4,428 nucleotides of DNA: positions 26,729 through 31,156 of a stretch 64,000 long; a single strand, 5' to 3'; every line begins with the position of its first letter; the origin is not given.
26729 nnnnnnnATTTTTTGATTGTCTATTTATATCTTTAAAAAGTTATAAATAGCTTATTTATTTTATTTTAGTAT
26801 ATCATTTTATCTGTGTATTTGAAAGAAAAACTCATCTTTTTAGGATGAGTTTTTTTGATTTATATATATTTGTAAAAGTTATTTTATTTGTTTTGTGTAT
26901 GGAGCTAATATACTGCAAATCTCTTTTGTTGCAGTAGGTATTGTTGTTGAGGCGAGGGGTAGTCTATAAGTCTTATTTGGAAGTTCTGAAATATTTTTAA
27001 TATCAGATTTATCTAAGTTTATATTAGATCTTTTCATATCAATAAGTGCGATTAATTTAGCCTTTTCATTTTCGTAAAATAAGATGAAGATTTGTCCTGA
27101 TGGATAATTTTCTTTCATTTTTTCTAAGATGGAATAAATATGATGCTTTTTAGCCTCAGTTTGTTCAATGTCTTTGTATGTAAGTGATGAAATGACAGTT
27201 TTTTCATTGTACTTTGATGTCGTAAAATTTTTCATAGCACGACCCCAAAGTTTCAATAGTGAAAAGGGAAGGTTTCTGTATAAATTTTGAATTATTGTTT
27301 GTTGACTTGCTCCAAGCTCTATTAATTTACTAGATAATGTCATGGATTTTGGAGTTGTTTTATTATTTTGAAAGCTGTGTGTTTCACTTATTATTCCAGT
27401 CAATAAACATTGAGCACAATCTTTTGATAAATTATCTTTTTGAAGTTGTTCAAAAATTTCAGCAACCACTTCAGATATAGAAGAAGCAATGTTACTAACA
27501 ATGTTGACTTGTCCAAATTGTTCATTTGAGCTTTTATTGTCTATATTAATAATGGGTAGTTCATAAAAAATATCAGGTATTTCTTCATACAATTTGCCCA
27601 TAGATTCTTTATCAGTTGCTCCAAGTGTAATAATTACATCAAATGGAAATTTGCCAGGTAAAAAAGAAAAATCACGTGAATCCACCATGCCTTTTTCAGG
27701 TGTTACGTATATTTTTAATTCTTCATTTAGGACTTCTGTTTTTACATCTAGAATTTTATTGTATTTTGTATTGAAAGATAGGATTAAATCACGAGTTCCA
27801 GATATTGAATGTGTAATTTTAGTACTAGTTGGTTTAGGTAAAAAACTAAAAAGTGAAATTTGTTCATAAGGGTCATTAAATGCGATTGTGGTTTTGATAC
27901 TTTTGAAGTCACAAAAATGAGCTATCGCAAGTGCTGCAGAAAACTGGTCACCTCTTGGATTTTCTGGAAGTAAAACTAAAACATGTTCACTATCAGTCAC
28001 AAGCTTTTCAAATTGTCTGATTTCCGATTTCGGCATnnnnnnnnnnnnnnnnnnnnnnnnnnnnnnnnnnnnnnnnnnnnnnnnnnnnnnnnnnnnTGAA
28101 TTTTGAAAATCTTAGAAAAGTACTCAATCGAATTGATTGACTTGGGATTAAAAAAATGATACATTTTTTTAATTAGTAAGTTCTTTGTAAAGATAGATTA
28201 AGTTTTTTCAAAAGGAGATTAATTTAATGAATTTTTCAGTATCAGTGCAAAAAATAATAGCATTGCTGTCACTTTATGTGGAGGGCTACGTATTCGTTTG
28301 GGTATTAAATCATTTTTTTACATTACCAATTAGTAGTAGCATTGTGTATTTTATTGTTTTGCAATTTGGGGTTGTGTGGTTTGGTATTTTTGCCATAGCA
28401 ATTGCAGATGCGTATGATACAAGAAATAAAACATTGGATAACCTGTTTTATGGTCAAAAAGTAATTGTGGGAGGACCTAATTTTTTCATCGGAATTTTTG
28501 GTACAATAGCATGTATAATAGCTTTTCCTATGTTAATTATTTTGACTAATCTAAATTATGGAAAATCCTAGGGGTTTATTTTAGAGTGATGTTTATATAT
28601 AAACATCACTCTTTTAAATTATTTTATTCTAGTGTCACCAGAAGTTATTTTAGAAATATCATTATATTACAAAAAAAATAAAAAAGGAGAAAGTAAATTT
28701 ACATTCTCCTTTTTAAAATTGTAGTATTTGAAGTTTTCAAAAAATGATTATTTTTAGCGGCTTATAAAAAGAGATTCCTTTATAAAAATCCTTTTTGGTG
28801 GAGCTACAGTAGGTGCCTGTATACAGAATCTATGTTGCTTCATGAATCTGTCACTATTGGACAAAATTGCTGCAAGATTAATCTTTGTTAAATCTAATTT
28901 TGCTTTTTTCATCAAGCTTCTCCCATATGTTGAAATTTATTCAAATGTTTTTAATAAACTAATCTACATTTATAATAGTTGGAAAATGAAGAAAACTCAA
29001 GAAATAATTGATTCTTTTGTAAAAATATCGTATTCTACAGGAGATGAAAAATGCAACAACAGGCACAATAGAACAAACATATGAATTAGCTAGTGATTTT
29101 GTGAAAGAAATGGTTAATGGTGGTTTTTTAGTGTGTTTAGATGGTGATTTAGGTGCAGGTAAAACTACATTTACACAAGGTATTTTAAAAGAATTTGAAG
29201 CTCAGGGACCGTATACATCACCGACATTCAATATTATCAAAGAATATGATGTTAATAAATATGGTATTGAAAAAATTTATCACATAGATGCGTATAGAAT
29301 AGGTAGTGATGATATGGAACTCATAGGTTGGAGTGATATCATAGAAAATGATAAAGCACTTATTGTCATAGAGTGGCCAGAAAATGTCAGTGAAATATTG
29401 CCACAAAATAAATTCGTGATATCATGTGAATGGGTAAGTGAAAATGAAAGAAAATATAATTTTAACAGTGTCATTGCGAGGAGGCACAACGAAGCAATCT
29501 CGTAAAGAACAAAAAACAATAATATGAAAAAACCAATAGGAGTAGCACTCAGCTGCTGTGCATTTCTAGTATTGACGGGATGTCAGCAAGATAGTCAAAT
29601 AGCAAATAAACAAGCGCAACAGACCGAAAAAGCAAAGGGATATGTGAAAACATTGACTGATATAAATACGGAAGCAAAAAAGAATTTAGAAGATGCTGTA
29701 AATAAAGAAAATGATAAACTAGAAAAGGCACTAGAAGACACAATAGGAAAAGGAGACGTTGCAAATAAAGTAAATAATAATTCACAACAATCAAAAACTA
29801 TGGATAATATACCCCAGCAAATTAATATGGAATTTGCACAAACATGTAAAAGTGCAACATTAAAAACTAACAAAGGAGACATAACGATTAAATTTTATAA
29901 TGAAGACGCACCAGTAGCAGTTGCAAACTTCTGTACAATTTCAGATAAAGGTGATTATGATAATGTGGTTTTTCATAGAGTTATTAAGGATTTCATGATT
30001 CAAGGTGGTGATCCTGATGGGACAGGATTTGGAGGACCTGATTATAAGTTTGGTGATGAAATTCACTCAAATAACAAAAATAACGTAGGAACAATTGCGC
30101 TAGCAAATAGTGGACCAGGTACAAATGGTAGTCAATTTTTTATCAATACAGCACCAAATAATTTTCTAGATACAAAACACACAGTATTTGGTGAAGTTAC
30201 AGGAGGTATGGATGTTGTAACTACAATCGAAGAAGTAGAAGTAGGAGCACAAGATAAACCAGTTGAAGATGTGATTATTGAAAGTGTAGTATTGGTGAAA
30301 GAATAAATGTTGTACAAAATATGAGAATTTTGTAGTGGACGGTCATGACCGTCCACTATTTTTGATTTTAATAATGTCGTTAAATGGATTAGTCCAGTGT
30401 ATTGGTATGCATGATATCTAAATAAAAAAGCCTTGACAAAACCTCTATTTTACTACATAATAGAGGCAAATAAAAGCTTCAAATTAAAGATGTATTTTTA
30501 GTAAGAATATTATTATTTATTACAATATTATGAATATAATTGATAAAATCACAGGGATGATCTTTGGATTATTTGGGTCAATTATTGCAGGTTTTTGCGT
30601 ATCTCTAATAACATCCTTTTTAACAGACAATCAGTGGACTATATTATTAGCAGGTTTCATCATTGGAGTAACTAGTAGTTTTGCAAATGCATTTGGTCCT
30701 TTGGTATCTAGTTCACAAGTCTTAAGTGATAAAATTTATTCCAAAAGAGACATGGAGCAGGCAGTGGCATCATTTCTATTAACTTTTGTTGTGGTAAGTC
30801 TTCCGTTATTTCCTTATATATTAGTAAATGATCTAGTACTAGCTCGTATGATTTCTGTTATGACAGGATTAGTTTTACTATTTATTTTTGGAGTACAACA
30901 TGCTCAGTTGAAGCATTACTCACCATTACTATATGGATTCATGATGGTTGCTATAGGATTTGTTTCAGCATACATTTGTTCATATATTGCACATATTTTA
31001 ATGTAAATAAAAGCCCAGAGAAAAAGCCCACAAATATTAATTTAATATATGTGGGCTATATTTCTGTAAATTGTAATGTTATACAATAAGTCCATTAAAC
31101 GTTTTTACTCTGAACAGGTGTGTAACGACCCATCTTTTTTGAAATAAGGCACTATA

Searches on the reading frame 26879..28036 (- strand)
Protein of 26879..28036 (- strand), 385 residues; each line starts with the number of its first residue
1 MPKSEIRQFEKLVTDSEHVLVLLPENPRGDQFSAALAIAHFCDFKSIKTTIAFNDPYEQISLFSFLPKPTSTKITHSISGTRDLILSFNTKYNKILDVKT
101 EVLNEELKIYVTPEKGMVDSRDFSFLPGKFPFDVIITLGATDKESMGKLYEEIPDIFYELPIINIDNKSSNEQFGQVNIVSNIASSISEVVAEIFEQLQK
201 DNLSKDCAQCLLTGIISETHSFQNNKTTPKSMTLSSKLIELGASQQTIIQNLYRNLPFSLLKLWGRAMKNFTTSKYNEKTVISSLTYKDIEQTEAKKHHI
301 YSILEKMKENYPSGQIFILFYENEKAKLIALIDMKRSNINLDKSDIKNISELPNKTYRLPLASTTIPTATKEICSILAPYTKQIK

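Call 24: search_protein_families(library=pfam, proteins=[window:26879-28036:-], max_evalue=0.001)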
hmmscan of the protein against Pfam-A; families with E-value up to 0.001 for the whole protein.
window:26879-28036:- (385 aa): 1 family
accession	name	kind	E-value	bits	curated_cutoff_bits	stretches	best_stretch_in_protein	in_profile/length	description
PF01368.27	DHH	-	3.8e-06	27.6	28.1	1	19-215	2-125/125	DHH family, N-terminal domain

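Call 79: search_protein_families(library=ncbifam, proteins=[window:26879-28036:-], max_evalue=0.01)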
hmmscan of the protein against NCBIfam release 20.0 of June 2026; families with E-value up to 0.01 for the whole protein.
window:26879-28036:- (385 aa): 4 families
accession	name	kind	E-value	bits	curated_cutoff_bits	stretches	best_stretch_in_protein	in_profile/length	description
NF053633.1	OlncasPapPhNrnA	equivalog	5.2e-07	28.9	350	1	177-328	123-267/317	bifunctional oligoribonuclease/PAP phosphatase NrnA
NF011442.0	PRK14869.1-4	equivalog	2.2e-05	23.1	400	1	184-323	352-493/543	putative manganese-dependent inorganic diphosphatase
NF003877.0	PRK05427.1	equivalog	0.0012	18.3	283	1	185-320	116-253/308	manganese-dependent inorganic pyrophosphatase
NF011449.0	PRK14869.2-5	equivalog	0.0062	15.6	411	0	185-241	255-310/451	putative manganese-dependent inorganic diphosphatase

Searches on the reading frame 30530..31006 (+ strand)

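Call 24: search_protein_families(library=pfam, proteins=[window:30530-31006:+], max_evalue=0.001)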
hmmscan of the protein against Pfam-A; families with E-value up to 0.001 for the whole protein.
window:30530-31006:+ (158 aa): 1 family
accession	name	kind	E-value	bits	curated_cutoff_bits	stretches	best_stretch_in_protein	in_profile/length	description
PF01988.24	VIT1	-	1.5e-09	38.5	28.1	1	73-152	132-211/214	VIT family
